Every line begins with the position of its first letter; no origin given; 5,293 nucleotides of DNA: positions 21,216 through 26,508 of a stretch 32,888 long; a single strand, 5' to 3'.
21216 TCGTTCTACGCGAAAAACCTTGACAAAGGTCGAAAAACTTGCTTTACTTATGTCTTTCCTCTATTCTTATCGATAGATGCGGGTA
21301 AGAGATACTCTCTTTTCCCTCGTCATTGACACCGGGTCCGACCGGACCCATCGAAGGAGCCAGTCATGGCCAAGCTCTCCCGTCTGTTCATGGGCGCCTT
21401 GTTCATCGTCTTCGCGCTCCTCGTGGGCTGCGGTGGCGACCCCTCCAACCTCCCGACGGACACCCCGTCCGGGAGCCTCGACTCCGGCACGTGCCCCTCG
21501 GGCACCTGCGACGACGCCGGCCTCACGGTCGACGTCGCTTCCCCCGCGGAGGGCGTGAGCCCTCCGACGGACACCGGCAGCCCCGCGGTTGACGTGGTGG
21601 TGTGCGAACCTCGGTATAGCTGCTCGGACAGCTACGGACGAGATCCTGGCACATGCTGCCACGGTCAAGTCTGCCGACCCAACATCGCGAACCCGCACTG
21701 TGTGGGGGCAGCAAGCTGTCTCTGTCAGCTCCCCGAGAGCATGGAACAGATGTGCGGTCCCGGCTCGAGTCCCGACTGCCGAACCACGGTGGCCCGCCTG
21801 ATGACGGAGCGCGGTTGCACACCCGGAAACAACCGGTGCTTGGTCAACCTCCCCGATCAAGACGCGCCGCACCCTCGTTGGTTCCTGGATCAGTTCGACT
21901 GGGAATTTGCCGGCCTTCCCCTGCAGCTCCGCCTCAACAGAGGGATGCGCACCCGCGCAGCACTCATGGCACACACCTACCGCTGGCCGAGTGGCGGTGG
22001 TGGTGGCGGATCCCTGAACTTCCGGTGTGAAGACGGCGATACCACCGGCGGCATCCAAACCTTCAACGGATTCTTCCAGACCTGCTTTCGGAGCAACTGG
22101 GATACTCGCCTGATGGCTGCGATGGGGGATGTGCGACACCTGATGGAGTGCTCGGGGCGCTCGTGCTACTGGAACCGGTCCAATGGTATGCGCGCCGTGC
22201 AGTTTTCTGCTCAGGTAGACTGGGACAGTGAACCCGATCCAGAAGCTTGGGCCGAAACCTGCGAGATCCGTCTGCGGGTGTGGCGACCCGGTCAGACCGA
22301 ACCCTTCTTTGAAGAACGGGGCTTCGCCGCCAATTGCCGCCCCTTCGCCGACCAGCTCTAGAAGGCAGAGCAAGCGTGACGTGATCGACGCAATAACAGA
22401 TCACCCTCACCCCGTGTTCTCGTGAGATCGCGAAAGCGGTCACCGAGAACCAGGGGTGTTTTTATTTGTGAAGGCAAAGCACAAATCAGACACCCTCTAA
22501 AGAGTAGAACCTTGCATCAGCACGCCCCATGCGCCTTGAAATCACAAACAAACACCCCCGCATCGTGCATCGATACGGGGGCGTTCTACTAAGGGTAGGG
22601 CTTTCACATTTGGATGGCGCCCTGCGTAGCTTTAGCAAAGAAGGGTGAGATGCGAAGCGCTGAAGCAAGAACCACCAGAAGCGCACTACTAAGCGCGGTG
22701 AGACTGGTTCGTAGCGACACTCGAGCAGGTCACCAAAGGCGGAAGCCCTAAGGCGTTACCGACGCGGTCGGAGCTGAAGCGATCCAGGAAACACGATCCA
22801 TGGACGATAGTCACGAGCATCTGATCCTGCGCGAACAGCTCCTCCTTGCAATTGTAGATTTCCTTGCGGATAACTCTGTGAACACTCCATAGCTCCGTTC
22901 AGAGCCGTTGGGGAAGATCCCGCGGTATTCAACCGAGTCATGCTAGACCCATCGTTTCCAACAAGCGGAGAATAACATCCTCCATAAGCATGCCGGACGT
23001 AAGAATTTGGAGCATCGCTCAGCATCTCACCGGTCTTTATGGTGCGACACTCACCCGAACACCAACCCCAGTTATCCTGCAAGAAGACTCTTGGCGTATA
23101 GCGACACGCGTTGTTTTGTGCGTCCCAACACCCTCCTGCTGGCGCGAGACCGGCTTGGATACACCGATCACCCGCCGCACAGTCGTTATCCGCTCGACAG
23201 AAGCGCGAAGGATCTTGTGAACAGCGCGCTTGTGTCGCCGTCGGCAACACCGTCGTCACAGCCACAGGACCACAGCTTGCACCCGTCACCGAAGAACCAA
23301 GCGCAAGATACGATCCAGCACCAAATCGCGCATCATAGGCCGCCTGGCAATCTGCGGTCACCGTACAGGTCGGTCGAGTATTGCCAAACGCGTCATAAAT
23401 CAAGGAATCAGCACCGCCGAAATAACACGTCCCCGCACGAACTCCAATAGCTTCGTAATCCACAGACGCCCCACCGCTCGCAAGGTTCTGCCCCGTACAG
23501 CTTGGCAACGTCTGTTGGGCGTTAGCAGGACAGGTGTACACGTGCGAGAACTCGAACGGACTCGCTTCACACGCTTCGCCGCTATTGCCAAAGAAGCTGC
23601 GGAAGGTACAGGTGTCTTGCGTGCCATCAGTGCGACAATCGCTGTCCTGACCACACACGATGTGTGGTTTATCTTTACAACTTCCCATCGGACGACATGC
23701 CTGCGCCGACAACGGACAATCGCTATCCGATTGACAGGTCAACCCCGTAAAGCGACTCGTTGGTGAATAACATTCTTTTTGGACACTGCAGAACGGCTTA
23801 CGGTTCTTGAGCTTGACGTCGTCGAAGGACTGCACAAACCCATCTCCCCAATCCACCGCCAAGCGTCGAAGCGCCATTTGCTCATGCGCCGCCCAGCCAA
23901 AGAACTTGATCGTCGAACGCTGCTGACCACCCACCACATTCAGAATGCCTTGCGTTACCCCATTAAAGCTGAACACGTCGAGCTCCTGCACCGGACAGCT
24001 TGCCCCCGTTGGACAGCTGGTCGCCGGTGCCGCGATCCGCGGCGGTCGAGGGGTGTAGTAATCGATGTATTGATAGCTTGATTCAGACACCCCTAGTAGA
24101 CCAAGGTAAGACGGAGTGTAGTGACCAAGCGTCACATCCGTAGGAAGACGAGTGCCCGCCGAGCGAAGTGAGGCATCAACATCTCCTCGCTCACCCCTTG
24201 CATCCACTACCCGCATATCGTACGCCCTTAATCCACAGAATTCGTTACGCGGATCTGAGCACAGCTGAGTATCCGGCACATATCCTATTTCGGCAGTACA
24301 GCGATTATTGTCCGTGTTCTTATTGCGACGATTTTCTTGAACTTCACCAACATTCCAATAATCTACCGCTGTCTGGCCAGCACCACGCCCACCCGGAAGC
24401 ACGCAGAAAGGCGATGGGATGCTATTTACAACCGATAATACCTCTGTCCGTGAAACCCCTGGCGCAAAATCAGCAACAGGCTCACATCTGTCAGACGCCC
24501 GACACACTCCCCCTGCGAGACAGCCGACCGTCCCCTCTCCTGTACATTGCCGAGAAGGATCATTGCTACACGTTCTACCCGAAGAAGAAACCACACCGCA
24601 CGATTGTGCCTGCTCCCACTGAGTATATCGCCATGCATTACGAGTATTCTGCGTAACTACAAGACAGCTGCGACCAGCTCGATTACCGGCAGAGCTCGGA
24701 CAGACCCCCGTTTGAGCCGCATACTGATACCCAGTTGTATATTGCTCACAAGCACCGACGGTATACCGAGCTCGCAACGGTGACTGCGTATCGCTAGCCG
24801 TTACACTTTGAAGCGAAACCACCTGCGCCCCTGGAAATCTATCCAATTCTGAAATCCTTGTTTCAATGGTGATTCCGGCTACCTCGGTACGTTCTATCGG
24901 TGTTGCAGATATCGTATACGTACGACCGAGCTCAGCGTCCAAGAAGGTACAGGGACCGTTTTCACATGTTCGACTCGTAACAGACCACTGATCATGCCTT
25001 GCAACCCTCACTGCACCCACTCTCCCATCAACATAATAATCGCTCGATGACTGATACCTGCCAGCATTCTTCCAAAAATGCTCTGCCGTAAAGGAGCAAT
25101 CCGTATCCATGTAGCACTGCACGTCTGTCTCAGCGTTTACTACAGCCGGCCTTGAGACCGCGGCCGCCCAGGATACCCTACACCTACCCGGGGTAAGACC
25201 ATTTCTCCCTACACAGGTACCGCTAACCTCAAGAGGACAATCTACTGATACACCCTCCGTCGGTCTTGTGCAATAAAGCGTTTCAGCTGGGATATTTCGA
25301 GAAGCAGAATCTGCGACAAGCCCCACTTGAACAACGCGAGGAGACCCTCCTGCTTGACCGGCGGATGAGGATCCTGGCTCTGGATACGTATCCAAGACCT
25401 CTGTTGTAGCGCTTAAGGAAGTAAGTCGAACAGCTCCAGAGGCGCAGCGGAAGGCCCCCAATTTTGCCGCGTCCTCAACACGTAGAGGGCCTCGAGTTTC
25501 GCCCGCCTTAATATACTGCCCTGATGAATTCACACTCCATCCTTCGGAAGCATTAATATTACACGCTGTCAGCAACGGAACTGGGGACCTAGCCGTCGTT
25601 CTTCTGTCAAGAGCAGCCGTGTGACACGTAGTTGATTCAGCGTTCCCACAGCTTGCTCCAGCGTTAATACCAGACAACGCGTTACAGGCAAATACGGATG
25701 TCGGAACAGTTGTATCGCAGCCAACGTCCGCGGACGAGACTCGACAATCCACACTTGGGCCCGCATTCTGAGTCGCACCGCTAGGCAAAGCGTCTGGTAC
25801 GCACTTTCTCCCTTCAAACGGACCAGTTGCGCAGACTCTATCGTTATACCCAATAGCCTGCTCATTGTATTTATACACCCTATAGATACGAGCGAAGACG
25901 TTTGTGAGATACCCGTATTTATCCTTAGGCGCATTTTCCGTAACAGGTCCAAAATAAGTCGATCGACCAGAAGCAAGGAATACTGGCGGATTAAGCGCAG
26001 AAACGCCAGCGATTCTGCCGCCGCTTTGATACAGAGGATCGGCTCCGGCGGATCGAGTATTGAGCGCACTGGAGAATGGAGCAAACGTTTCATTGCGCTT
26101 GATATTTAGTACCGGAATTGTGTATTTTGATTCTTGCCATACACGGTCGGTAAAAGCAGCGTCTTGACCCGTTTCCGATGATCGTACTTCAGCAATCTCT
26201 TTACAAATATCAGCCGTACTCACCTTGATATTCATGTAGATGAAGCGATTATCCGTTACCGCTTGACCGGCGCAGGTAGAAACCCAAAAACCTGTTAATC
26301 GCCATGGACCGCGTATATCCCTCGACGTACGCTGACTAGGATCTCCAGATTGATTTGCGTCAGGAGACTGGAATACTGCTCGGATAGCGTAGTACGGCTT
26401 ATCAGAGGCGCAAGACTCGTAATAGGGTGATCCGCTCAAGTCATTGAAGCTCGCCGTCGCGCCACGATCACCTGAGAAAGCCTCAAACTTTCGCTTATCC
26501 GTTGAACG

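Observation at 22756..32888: Giant (>10 kb) Cys-rich extracellular protein gene that continues beyond the window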

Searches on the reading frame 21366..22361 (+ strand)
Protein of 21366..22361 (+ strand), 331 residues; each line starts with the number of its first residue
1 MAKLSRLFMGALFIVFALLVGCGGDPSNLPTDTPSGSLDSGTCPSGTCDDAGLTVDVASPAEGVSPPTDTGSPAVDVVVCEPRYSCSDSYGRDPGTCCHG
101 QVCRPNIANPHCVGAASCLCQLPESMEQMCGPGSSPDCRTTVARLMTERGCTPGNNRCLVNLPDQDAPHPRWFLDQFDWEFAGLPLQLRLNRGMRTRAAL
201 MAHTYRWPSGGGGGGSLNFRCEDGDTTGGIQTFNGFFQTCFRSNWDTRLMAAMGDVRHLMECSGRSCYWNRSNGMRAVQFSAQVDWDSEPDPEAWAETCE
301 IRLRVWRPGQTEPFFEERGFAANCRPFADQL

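Call 8: search_protein_families(library=pfam, proteins=[window:21366-22361:+], max_evalue=0.001)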
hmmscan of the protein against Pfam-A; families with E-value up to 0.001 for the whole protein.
window:21366-22361:+ (331 aa): 0 families

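Call 42: search_protein_families(library=pfam, proteins=[window:21366-22358:+], max_evalue=0.1)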
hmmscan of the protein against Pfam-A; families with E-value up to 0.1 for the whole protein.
window:21366-22358:+ (331 aa): 0 families
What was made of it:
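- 21366..22361 (+): Convergent Cys-rich lipoprotein gene (lipobox LVGC, 21 Cys, GC 0.649). It is syntenic with the giant gene in the closer relatives only. No Pfam family (calls 8, 42).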

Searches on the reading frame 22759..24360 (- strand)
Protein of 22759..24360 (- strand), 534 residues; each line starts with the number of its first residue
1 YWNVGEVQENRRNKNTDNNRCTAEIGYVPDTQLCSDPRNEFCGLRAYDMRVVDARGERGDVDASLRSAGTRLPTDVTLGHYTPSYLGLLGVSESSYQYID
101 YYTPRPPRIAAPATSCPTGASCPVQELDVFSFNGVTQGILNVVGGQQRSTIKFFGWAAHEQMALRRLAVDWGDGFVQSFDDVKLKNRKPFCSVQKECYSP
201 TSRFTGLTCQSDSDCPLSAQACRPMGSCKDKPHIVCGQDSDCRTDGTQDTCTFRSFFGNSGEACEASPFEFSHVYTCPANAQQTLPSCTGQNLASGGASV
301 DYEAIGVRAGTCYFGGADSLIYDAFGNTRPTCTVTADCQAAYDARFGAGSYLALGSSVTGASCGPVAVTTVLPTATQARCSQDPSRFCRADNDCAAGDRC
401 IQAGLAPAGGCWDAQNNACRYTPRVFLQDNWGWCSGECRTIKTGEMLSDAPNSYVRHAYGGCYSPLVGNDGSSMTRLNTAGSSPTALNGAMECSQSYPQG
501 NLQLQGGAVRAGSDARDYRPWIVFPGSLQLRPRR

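Call 110: search_protein_families(library=pfam, proteins=[window:22759-24360:-], max_evalue=10)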
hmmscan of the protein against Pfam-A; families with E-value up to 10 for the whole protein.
window:22759-24360:- (534 aa): 2 families
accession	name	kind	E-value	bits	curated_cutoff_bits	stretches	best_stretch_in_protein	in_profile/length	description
PF00299.24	Squash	-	0.64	10.5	22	1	388-404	10-26/29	Squash family serine protease inhibitor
PF15270.11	ACI44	-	6.7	7.4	27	1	386-402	4-20/65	Metallo-carboxypeptidase inhibitor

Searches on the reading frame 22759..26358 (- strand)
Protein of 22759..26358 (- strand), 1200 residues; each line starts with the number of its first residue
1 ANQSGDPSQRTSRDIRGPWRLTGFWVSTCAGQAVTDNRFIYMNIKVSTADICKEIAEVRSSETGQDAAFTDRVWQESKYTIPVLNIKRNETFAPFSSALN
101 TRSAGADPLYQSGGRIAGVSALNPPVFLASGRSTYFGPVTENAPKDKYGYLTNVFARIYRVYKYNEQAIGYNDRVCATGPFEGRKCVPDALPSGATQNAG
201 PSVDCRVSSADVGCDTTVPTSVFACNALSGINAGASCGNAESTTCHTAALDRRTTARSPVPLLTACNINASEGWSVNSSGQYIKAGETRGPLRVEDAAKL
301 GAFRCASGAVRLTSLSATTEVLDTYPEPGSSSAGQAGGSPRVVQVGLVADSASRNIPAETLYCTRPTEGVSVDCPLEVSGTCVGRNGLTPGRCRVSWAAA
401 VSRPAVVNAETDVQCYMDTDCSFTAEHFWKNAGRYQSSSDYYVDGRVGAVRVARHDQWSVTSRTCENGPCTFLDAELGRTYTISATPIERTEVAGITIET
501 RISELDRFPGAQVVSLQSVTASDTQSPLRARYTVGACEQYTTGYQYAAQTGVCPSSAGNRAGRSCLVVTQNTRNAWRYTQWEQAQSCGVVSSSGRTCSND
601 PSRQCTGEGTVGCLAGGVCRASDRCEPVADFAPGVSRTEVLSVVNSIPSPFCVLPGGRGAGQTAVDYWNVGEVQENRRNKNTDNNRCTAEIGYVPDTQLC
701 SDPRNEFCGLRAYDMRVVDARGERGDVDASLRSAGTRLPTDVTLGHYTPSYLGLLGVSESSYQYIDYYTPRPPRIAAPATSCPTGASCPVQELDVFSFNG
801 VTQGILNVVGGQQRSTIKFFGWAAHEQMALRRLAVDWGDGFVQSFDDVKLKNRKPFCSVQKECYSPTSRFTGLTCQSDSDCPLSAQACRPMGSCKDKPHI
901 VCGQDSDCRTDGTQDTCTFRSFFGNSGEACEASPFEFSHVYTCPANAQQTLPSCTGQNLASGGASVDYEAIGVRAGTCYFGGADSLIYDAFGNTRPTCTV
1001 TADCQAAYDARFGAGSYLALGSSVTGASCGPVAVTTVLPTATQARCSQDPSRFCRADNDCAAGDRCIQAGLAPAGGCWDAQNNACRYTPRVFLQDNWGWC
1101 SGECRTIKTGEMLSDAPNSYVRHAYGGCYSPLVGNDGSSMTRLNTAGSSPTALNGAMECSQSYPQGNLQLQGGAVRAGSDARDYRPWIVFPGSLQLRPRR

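Call 33: search_solved_structures(query=A3, max_evalue=1)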
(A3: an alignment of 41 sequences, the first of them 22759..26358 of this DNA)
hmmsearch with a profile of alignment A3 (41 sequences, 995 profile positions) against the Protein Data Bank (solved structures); distinct sequences matched with E-value up to 1: 0.
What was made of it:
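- On PKD domain (PF00801/PF18911): No PDB profile hit (call 33).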
